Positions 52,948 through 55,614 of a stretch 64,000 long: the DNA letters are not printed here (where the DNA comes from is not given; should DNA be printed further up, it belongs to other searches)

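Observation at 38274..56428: Non-canonical, compact Dot/Icm layout: dotDCB is divergent from icmTS-FIR-QPO, icmO is followed directly by epmA, and foreign genes lie inside the region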

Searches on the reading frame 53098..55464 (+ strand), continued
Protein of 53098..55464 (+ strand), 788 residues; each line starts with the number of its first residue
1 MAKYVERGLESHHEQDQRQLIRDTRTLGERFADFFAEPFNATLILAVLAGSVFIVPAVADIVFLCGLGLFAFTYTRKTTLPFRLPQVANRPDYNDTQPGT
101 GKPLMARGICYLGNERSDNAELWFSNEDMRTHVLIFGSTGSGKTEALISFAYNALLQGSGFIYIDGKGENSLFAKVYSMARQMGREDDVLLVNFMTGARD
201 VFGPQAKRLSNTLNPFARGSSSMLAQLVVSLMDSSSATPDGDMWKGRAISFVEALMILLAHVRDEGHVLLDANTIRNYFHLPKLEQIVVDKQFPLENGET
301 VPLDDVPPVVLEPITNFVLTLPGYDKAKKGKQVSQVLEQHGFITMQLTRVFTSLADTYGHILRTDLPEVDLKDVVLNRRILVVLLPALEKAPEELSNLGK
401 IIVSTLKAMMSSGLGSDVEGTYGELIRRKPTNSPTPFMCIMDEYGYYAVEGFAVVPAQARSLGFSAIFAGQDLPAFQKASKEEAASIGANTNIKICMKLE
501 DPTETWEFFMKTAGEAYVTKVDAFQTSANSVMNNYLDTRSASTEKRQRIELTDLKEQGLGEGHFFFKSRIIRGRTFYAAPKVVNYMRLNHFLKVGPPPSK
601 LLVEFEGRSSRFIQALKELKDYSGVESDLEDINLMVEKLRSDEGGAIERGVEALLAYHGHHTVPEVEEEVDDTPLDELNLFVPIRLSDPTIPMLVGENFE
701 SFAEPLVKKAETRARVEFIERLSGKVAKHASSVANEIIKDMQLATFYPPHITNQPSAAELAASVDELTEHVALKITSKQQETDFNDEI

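Call 21: search_protein_families(library=pfam, proteins=[L008:8190-9167:+, L008:9164-10099:+, L008:10092-11252:+, L059:2758-4215:-, L009:4870-5676:-, L012:5004-5402:+, L012:5342-5743:+, L005:30-3884:+, L007:526-996:-, L009:1053-3341:-], max_evalue=0.001)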
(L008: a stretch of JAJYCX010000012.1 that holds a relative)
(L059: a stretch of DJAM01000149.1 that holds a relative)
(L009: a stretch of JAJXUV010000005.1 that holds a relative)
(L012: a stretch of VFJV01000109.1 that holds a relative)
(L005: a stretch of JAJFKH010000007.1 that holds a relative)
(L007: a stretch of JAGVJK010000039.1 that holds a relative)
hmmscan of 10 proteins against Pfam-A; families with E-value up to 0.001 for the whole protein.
L008:8190-9167:+ (325 aa): 2 families
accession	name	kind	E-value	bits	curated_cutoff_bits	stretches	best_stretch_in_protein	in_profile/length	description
PF13437.12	HlyD_3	-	1.5e-12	48.6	22.2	1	208-290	7-82/106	HlyD family secretion protein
PF16576.10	HlyD_D23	-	3.1e-10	40.2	30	1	141-277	53-186/214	Barrel-sandwich domain of CusB or HlyD membrane-fusion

L008:9164-10099:+ (311 aa): 2 families
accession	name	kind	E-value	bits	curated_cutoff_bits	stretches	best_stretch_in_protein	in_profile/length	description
PF00005.33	ABC_tran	-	1.5e-33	116.8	25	1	24-165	2-137/137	ABC transporter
PF13304.12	AAA_21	-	1.4e-07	32.3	27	0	146-194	249-298/304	AAA domain, putative AbiEii toxin, Type IV TA system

L008:10092-11252:+ (386 aa): 4 families
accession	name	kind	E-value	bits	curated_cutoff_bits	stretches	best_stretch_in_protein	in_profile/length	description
PF12698.13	ABC2_membrane_3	-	2.8e-43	148.8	31.6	1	34-378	2-346/347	ABC-2 family transporter protein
PF01061.29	ABC2_membrane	-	1.4e-28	100.4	26.9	1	187-350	44-210/211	ABC-2 type transporter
PF12679.13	ABC2_membrane_2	-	1.2e-16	61.2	27.2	1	19-383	1-280/283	ABC-2 family transporter protein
PF12730.13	ABC2_membrane_4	-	0.00022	21.7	27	0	177-312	35-178/179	ABC-2 family transporter protein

L059:2758-4215:- (485 aa): 1 family
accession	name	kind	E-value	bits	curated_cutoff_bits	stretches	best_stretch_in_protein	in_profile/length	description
PF02028.23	BCCT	-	1e-05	24.6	27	1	42-233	48-249/485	BCCT, betaine/carnitine/choline family transporter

L009:4870-5676:- (268 aa): 0 families

L012:5004-5402:+ (132 aa): 1 family
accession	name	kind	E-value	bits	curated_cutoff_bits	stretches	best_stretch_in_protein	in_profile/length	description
PF04754.18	Transposase_31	-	2.1e-06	27.9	21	1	31-117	96-175/203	Putative transposase, YhgA-like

L012:5342-5743:+ (133 aa): 0 families

L005:30-3884:+ (1284 aa): 1 family
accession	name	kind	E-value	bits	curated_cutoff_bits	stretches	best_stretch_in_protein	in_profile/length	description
PF13020.12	NOV_C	-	1.2e-08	35.3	22.1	1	1168-1231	27-86/91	Protein NO VEIN, C-terminal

L007:526-996:- (156 aa): 1 family
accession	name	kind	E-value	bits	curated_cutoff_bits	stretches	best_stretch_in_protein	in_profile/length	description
PF24072.1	T7_gp14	-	0.00012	22.5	27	1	28-99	88-161/187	T7 virus internal virion protein gp14 family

L009:1053-3341:- (762 aa): 8 families
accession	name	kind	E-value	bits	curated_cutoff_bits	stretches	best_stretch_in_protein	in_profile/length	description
PF02421.24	FeoB_N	-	4.3e-61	205.4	27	1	22-179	2-155/156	Ferrous iron transport protein B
PF07670.19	Gate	-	1.3e-44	151.3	29.6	2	364-459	1-103/104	Nucleoside recognition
PF01926.29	MMR_HSR1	-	7.7e-20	71.5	21.9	1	23-137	2-112/113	50S ribosome-binding GTPase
PF07664.17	FeoB_C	-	3.8e-18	65.4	26.6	1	469-521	1-54/54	Ferrous iron transport protein B C terminus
PF17910.6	FeoB_Cyto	-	3.7e-07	30.9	23.4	1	208-274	22-89/90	FeoB cytosolic helical domain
PF00009.33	GTP_EFTU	-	2.5e-05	24.4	26.5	0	21-181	4-183/188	Elongation factor Tu GTP binding domain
PF09439.16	SRPRB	-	5.4e-05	23.1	25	1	22-86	5-65/178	Signal recognition particle receptor beta subunit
PF03193.22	RsgA_GTPase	-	0.00014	22.2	30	0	124-181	48-105/174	RsgA GTPase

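Call 34: find_homologous_proteins(query=L010:13786-15081:+, max_evalue=1e-20)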
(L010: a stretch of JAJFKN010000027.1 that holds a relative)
Query L010:13786-15081:+ (431 aa): 1138 proteins with E <= 1e-20 among 8000 candidates; the best 120 are listed.
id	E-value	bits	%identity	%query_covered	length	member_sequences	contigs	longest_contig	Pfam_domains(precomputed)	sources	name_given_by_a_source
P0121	3.3e-273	924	100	97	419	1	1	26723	PF12293.14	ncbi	-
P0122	1.5e-112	395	67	60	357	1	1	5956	PF12293.14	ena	-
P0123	8.5e-110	386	67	60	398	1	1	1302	PF12293.14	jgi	-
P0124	7.0e-109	383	70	60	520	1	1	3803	PF12293.14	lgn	-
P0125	1.6e-108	382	70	58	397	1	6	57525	PF12293.14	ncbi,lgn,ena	-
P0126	4.8e-108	380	66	61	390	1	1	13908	PF12293.14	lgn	-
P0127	3.8e-103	364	61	58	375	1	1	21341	PF12293.14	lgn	-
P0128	6.1e-103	363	62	58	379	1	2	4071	PF12293.14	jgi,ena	jgi:intracellular multiplication protein IcmK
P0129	6.1e-103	363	55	69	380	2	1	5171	PF12293.14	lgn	-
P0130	7.3e-103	363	63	58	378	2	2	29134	PF12293.14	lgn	-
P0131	1.0e-102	362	63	58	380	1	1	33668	PF12293.14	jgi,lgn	-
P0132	1.5e-102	362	61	59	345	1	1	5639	PF12293.14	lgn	-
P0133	2.2e-102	361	56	69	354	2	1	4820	PF12293.14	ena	-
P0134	2.3e-102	361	55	71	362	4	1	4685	PF12293.14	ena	-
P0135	3.2e-102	361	58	66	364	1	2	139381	PF12293.14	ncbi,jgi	jgi:intracellular multiplication protein IcmK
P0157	4.7e-101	357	59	61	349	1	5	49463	PF12293.14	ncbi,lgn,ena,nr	ncbi:MAG: DotH/IcmK family type IV secretion protein [Legionellales bacterium]|nr:DotH/IcmK family t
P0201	3.9e-100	354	60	59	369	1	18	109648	PF12293.14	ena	-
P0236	1.3e-99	352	50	80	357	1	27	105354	PF12293.14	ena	-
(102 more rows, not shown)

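Call 35: find_encoding_contigs(protein=P0157, flank=10000, max_places=3)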
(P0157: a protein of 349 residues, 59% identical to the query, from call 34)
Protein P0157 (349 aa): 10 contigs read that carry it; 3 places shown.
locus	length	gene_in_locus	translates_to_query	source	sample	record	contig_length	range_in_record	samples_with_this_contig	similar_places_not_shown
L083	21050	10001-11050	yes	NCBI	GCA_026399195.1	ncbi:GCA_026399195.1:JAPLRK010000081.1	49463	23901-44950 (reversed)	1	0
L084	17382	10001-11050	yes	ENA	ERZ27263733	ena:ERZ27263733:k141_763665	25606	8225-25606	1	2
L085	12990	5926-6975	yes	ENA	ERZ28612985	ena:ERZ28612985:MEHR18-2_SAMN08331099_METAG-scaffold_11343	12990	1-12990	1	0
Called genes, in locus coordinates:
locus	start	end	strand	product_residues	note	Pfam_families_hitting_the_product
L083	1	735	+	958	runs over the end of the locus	PF11388:DotA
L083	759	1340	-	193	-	PF09335:VTT_dom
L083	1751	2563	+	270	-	-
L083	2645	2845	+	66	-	-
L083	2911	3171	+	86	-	PF28014:IcmT_2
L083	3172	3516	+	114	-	PF12608:T4bSS_IcmS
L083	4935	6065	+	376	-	PF23127:DotM_C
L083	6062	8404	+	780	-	PF12696:TraG-D_C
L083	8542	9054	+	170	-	PF00691:OmpA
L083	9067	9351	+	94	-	-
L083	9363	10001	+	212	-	PF11393:T4BSS_DotI_IcmL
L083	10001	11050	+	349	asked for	PF12293:T4BSS_DotH_IcmK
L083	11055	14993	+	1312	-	-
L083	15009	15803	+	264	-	-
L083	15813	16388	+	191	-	-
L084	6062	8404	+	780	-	PF12696:TraG-D_C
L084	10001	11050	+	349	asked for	PF12293:T4BSS_DotH_IcmK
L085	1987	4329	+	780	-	PF12696:TraG-D_C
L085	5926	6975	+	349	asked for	PF12293:T4BSS_DotH_IcmK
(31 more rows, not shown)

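Call 36: find_encoding_contigs(protein=P0125, flank=10000, max_places=3)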
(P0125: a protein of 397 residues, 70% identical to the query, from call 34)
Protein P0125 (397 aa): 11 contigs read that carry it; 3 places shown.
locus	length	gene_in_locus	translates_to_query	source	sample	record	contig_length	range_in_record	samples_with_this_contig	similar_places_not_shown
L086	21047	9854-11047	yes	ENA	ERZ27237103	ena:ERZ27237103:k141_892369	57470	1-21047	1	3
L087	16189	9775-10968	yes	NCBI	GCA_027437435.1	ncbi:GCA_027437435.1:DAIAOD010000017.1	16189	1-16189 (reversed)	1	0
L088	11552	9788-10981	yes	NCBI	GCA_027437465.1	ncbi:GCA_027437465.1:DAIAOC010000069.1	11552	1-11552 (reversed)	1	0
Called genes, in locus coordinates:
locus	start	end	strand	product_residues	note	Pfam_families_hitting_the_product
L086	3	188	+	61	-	?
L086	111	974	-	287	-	-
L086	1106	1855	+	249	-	PF13098:Thioredoxin_2 (weak), PF13462:Thioredoxin_4, PF13728:TraF (faint), PF00085:Thioredoxin (faint), PF01323:DSBA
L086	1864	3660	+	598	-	PF17297:PEPCK_N, PF00821:PEPCK_GTP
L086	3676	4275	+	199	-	PF09475:Dot_icm_IcmQ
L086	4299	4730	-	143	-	-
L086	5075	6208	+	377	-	PF23127:DotM_C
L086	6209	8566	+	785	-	PF12696:TraG-D_C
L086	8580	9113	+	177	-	PF00691:OmpA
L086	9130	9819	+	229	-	PF11393:T4BSS_DotI_IcmL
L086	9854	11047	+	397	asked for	PF12293:T4BSS_DotH_IcmK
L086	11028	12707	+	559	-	PF03743:TrbI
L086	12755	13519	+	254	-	-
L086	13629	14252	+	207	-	-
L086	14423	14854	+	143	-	-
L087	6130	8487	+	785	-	PF12696:TraG-D_C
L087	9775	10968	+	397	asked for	PF12293:T4BSS_DotH_IcmK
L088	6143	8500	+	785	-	PF12696:TraG-D_C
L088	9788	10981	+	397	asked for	PF12293:T4BSS_DotH_IcmK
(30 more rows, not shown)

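Call 37: find_encoding_contigs(protein=P0236, flank=10000, max_places=2)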
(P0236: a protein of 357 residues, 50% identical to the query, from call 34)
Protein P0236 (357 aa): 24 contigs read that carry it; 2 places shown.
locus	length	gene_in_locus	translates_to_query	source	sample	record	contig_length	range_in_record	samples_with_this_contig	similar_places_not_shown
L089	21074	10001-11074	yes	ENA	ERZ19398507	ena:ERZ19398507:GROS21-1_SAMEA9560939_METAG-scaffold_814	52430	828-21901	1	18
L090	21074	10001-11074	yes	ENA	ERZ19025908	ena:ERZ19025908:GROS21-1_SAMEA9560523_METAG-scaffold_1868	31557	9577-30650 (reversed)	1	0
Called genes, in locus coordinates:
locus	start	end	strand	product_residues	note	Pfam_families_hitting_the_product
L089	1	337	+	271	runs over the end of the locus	PF01063:Aminotran_4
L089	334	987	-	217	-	PF09335:VTT_dom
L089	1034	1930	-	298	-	PF09594:GT87 (weak)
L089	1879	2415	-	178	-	-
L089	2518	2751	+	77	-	-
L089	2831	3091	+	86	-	PF28014:IcmT_2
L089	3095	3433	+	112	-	PF12608:T4bSS_IcmS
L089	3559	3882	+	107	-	-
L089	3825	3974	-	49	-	-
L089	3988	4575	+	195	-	PF09475:Dot_icm_IcmQ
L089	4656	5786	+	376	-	PF23127:DotM_C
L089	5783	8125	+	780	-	PF12696:TraG-D_C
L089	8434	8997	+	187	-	PF00691:OmpA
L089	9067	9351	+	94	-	PF11393:T4BSS_DotI_IcmL (weak)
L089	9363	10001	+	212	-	PF11393:T4BSS_DotI_IcmL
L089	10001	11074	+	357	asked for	PF12293:T4BSS_DotH_IcmK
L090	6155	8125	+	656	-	PF12696:TraG-D_C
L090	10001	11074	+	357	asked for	PF12293:T4BSS_DotH_IcmK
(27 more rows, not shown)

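Call 38: find_encoding_contigs(protein=P0201, flank=10000, max_places=2)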
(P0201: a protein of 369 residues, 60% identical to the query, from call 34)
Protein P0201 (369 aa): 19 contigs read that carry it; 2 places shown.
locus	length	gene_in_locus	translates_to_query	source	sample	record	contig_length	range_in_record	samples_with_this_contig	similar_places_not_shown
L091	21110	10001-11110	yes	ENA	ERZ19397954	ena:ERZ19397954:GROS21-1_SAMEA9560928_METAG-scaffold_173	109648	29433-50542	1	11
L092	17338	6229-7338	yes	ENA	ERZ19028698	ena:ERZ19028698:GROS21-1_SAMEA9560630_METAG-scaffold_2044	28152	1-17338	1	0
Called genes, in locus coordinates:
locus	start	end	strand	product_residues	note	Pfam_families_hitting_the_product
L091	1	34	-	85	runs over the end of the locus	PF04380:BMFP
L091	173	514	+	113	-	PF00543:P-II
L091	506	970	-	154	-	PF01878:EVE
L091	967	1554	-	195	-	PF01812:5-FTHF_cyc-lig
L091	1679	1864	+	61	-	-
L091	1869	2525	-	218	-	PF09335:VTT_dom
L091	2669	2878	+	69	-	-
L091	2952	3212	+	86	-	PF28014:IcmT_2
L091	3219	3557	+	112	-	PF12608:T4bSS_IcmS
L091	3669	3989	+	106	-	-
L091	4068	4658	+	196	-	PF09475:Dot_icm_IcmQ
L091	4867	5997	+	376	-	PF23127:DotM_C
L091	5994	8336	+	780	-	PF12696:TraG-D_C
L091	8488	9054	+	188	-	PF00691:OmpA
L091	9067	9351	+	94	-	-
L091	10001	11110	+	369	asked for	PF12293:T4BSS_DotH_IcmK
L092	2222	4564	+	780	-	PF12696:TraG-D_C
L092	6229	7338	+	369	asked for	PF12293:T4BSS_DotH_IcmK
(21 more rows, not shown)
